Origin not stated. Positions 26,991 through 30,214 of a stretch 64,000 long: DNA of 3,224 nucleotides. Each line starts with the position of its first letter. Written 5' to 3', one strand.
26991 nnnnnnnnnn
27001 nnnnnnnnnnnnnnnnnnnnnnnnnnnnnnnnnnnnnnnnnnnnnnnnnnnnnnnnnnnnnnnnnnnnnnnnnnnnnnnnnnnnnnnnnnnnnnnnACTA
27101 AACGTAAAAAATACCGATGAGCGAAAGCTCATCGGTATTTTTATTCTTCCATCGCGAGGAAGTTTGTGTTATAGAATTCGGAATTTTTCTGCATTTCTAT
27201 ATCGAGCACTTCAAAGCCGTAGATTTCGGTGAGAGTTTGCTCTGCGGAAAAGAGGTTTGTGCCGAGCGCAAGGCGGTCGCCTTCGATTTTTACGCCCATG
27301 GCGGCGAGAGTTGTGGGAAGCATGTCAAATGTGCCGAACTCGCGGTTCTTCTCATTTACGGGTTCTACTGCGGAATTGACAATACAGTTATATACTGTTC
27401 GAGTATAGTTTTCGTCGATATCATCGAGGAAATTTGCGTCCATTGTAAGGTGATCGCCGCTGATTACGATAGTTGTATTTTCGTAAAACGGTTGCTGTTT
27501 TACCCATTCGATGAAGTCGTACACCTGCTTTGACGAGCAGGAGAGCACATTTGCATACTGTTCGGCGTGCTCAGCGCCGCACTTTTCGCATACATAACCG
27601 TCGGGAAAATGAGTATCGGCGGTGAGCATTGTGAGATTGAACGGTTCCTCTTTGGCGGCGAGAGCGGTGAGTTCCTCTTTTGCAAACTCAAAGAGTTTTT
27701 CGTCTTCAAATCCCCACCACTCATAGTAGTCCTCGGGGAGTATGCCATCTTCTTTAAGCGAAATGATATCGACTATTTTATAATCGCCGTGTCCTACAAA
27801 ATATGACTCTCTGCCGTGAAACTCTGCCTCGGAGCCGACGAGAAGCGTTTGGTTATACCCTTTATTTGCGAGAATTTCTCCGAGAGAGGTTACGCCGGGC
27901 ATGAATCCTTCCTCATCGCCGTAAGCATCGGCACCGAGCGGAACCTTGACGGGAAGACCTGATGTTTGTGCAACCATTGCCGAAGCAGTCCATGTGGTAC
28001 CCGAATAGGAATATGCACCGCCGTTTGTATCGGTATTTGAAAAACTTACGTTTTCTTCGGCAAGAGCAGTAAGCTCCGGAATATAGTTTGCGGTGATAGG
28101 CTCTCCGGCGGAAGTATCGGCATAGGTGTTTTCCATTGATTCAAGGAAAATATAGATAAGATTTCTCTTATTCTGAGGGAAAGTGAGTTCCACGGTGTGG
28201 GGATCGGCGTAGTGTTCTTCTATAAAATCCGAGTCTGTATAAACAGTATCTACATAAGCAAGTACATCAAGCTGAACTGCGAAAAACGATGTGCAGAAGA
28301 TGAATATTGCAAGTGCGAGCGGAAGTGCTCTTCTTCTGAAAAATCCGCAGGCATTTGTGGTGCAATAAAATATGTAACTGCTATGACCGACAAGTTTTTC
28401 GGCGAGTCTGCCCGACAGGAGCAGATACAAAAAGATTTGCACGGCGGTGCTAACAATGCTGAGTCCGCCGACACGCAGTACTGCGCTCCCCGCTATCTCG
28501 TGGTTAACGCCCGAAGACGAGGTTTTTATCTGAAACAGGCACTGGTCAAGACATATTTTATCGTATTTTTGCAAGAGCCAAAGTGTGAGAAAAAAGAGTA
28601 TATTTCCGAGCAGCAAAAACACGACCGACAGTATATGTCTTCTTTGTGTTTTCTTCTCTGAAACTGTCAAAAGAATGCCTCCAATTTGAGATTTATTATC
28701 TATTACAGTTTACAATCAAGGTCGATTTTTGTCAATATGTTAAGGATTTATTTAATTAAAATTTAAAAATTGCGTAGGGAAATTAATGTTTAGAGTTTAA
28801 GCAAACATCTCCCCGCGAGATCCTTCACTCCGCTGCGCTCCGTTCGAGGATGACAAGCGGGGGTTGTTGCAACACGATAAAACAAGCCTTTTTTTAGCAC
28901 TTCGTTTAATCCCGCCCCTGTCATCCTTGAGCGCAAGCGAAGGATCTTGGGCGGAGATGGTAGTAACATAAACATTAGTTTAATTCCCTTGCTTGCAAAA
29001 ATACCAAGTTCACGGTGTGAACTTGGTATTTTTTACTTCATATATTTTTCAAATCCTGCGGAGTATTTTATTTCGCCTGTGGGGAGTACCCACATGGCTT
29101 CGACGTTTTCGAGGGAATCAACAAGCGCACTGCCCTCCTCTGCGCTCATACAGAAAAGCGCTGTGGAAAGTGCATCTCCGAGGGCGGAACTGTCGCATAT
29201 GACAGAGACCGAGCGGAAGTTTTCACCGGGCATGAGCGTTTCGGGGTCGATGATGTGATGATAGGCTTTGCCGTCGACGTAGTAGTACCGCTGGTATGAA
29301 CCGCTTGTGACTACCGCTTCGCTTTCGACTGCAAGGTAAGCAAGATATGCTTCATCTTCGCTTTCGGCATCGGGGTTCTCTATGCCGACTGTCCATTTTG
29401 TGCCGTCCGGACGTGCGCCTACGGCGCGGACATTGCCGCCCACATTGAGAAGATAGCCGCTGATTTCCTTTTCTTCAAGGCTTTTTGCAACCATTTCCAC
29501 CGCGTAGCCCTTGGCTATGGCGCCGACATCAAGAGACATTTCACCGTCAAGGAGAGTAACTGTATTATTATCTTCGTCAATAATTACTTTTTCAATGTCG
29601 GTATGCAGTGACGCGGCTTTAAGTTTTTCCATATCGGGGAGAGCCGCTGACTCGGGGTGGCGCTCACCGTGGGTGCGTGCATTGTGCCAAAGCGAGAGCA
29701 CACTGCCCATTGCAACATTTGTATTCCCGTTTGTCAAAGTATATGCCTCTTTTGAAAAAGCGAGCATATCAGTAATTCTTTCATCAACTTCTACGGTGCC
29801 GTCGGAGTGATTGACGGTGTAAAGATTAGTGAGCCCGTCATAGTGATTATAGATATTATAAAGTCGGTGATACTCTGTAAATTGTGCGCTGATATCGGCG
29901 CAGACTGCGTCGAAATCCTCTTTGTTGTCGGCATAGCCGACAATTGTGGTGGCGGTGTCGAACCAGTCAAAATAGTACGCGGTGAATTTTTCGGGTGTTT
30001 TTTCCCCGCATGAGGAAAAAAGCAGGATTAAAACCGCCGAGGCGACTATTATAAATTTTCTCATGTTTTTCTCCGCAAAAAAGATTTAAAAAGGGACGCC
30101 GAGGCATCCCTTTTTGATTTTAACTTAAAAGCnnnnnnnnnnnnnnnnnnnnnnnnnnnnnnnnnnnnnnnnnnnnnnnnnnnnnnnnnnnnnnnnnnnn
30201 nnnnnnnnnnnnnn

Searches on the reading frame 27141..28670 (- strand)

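Call 83: search_protein_families(library=pfam, proteins=[window:27141-28670:-], max_evalue=0.0001)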
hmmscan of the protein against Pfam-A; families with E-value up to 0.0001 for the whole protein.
window:27141-28670:- (509 aa): 1 family
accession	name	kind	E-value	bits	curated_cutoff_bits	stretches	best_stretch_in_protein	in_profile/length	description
PF00884.28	Sulfatase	-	3.5e-22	79.5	25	1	169-459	1-300/301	Sulfatase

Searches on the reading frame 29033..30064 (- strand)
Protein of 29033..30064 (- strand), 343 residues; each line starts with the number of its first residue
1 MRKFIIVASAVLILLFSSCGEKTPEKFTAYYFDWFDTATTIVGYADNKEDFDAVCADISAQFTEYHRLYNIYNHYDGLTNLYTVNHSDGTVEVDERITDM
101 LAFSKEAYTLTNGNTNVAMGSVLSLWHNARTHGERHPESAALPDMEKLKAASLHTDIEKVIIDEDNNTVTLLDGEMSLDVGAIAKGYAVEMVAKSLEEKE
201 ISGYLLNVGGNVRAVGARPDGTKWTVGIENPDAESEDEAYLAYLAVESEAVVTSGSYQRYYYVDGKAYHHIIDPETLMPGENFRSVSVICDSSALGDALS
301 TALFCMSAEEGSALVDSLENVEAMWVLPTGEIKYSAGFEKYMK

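Call 3: search_protein_families(library=pfam, proteins=[window:29033-30064:-], max_evalue=1)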
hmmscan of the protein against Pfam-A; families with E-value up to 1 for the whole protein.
window:29033-30064:- (343 aa): 1 family
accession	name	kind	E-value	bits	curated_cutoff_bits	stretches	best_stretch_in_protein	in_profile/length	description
PF02424.20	ApbE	-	7e-72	242.6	25.6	1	36-325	2-266/266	ApbE family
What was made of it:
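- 29033..30064 (-): ApbE flavin transferase, itself with a lipoprotein-type N-terminus (LLFSSC). Pfam PF02424 E 7e-72 (call 3).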

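Call 4: search_protein_families(library=ncbifam, proteins=[window:29033-30064:-], max_evalue=1)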
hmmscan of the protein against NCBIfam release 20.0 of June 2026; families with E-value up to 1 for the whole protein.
window:29033-30064:- (343 aa): 1 family
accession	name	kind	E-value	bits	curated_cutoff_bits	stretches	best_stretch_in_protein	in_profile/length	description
NF007774.0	PRK10461.1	equivalog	6.2e-31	107.6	498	1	12-316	13-318/351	FAD:protein FMN transferase ApbE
